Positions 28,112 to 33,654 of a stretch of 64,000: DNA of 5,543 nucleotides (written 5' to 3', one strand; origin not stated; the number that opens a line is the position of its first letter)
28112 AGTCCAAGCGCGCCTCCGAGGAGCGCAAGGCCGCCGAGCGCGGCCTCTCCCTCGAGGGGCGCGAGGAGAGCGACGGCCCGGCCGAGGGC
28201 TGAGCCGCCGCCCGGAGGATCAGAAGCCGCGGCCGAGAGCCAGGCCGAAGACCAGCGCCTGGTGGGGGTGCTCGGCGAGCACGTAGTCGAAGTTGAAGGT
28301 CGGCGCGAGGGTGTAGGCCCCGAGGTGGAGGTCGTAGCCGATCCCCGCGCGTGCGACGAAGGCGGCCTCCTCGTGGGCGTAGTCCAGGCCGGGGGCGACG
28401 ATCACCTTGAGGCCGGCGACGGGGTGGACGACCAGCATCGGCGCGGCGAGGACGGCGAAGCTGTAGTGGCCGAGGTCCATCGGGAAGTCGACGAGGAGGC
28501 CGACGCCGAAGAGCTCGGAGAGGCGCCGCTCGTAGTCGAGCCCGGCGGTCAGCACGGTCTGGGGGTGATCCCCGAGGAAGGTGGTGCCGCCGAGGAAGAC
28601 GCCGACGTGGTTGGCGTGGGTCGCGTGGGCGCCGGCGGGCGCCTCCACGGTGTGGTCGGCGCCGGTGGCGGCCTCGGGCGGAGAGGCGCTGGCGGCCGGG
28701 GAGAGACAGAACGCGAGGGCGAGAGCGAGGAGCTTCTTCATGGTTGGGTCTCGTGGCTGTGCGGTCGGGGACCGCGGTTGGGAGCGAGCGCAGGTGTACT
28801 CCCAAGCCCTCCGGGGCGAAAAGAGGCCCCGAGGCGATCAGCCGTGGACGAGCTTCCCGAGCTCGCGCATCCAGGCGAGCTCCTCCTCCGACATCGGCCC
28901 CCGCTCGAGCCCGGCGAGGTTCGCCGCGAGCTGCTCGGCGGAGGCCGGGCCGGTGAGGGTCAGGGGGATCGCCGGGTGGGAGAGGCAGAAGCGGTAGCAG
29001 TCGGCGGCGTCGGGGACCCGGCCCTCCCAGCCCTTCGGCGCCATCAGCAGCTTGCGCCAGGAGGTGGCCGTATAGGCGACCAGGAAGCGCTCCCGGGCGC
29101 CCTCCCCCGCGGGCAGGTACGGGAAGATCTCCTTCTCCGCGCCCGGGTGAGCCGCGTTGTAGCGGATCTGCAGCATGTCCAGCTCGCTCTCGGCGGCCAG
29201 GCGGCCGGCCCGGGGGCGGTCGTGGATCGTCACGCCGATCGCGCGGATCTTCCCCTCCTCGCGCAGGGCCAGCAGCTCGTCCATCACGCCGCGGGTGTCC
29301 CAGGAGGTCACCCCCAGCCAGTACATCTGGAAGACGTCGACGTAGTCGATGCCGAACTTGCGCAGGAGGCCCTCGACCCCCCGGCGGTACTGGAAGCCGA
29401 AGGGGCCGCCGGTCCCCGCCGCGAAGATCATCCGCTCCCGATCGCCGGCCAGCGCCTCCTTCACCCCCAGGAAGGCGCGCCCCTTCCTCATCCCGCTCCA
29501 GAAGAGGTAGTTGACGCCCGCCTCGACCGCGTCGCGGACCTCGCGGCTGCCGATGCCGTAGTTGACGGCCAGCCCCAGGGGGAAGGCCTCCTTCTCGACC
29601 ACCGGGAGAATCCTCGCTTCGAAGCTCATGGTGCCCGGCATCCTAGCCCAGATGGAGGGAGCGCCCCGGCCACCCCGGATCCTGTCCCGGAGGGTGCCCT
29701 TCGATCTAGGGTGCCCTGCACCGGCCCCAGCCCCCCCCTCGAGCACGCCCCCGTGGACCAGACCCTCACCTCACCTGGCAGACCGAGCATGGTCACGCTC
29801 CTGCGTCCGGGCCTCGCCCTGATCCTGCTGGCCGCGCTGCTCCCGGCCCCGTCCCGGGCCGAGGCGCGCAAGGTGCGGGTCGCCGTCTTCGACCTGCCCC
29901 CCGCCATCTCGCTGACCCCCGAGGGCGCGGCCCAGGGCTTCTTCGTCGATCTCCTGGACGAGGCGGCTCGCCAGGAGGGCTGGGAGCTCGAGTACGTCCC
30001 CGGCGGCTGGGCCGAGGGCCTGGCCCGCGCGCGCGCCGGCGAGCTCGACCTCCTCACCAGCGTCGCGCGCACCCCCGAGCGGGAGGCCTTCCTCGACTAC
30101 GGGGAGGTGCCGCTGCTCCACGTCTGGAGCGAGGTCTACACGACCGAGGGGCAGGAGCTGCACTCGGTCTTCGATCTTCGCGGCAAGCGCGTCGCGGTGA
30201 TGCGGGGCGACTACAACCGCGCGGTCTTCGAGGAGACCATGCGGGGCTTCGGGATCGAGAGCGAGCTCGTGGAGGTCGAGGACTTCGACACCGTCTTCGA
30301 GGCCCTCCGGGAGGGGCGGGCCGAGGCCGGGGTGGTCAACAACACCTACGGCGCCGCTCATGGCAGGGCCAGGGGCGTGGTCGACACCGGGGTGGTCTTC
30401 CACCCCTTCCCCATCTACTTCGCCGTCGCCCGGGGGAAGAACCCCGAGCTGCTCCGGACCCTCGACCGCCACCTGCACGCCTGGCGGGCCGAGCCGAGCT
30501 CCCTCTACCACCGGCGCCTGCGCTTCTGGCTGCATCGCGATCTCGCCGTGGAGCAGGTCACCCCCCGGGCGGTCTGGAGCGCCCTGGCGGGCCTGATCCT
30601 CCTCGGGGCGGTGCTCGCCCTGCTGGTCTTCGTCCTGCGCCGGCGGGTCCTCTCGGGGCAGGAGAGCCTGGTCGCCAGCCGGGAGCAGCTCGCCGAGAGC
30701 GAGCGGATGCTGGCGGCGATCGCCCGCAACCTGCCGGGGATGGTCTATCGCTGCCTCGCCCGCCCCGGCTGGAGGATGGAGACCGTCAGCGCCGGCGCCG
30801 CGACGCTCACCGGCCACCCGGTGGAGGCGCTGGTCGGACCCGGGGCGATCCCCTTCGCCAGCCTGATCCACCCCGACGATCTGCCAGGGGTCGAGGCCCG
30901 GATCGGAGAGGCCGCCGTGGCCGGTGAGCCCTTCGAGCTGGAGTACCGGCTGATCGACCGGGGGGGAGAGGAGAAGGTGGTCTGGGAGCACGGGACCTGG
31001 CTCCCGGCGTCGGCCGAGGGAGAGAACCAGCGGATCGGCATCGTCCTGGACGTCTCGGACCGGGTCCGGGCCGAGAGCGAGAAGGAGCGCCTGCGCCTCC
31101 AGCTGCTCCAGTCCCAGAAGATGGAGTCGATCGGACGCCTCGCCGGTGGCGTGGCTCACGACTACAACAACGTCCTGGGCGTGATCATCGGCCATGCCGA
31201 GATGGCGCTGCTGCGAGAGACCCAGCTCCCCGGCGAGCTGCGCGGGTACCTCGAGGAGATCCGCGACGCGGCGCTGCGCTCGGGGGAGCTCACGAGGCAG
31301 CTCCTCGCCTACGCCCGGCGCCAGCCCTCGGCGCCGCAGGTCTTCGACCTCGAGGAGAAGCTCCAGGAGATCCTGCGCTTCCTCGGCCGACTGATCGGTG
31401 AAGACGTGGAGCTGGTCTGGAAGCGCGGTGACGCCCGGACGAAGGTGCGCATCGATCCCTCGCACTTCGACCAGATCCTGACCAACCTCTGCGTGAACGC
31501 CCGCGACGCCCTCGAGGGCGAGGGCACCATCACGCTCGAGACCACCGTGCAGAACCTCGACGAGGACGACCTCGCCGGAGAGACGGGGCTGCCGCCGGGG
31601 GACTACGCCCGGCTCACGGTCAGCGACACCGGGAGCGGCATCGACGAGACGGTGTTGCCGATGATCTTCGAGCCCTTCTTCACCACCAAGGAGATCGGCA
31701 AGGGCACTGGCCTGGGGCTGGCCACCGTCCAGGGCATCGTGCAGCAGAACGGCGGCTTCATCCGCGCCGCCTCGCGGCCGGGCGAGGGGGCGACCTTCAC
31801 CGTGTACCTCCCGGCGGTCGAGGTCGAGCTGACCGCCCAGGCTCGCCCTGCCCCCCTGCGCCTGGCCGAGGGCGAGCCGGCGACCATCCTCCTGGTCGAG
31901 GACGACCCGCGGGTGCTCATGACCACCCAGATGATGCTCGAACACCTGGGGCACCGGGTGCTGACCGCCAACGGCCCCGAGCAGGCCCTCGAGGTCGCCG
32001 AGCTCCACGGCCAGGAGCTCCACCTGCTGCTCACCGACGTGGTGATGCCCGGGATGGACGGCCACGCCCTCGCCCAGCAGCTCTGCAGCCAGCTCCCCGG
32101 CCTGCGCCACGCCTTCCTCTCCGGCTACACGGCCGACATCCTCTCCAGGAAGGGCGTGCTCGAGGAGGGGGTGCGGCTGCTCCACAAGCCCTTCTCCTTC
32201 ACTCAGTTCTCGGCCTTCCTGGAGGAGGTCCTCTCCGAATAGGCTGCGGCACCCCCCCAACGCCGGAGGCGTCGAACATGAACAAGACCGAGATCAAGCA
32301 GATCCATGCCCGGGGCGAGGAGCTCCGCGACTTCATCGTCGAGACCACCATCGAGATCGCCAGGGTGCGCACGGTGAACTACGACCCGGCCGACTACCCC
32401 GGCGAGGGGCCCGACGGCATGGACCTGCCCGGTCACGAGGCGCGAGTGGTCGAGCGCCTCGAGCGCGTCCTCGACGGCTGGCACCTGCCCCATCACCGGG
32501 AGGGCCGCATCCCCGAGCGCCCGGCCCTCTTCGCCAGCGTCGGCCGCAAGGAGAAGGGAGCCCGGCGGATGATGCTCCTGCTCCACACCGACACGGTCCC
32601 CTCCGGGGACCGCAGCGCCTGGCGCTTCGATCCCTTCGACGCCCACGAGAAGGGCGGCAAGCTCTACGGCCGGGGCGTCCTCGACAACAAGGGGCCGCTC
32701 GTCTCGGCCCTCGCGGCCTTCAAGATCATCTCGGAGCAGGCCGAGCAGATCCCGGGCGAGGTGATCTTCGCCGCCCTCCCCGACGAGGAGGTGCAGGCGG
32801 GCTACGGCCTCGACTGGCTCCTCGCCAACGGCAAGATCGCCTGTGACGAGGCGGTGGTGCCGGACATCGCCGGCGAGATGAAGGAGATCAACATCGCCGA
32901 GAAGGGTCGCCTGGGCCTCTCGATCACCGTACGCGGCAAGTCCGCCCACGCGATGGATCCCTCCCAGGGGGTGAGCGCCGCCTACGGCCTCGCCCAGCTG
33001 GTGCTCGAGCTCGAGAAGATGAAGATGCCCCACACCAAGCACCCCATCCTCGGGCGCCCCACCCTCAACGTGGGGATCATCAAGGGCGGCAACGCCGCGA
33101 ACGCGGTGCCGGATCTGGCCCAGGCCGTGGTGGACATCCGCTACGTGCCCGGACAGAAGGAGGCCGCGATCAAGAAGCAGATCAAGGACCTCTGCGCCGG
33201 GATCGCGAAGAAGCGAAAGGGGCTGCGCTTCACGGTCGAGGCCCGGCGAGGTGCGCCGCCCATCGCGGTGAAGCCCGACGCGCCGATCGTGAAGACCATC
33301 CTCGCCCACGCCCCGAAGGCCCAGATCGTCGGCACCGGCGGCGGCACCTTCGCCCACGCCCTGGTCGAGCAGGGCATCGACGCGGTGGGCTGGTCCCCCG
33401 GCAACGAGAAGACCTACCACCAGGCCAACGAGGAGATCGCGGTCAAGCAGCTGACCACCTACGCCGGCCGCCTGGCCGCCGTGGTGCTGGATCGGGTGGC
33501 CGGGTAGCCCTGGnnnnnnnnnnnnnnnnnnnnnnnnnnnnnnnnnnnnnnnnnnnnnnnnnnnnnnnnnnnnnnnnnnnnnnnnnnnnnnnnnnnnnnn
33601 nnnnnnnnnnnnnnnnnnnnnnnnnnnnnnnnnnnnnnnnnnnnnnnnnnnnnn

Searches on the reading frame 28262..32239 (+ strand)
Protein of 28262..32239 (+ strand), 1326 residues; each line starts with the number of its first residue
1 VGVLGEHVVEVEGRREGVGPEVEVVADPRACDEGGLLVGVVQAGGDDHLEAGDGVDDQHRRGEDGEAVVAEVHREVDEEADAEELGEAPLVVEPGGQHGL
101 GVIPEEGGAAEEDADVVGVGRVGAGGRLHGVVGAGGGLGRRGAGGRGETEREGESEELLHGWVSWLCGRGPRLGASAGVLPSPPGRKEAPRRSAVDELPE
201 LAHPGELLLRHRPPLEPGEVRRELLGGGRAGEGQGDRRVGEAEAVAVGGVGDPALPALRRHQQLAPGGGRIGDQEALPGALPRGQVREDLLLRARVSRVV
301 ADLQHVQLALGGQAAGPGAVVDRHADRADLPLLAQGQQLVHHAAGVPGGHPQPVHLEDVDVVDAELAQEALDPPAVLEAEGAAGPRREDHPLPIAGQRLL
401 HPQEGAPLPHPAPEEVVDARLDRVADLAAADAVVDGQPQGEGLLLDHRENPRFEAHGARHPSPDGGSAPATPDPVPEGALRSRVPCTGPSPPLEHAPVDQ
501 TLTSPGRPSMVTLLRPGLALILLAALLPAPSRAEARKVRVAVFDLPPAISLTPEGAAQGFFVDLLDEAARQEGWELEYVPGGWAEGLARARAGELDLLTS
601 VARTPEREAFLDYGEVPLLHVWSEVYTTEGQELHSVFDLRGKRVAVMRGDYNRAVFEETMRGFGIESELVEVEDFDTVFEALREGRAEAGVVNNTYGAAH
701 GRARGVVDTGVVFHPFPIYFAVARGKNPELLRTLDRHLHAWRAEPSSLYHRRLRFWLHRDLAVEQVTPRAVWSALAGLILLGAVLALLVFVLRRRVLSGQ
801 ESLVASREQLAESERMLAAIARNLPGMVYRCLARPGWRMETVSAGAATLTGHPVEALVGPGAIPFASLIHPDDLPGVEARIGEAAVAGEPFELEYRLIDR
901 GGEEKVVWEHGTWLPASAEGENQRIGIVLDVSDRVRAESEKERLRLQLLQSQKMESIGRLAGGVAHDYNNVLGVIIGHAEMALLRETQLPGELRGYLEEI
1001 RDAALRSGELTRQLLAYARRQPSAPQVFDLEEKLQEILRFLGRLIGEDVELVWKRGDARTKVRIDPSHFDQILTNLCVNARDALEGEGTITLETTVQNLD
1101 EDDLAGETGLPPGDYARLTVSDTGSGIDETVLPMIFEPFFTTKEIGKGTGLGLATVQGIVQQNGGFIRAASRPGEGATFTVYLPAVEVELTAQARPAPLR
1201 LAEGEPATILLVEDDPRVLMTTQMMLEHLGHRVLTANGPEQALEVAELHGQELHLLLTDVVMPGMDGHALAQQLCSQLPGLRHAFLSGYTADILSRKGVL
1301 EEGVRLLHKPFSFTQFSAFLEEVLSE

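Call 21: search_protein_families(library=pfam, proteins=[window:28262-32239:+], max_evalue=0.001)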
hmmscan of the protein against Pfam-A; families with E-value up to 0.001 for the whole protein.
window:28262-32239:+ (1326 aa): 6 families
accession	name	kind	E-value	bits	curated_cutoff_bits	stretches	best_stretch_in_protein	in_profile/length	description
PF02518.31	HATPase_c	-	8.2e-22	78.2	26.4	1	1065-1185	2-109/111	Histidine kinase-, DNA gyrase B-, and HSP90-like ATPase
PF00072.30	Response_reg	-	3e-13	50.4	30.2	1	1209-1316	1-106/111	Response regulator receiver domain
PF00497.25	SBP_bac_3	-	4.8e-11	43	26.4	1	544-743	8-118/132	Bacterial extracellular solute-binding proteins, family 3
PF08447.18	PAS_3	-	5.9e-10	39.7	25.6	1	841-924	3-84/89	PAS fold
PF00512.31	HisKA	-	4e-08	33.6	26.9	1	958-1021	3-64/66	His Kinase A (phospho-acceptor) domain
PF09084.16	NMT1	-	0.00036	20.9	20.5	1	624-691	76-145/216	NMT1/THI5 like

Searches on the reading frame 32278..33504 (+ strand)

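Call 21: search_protein_families(library=pfam, proteins=[window:32278-33504:+], max_evalue=0.001)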
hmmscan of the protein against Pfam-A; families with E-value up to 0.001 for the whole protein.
window:32278-33504:+ (409 aa): 2 families
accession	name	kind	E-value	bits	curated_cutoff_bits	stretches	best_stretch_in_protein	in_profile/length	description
PF01546.33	Peptidase_M20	-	1.2e-25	91.1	24.6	1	100-403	2-204/206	Peptidase family M20/M25/M40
PF07687.19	M20_dimer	-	5.2e-24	84.7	21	1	206-312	1-105/107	Peptidase dimerisation domain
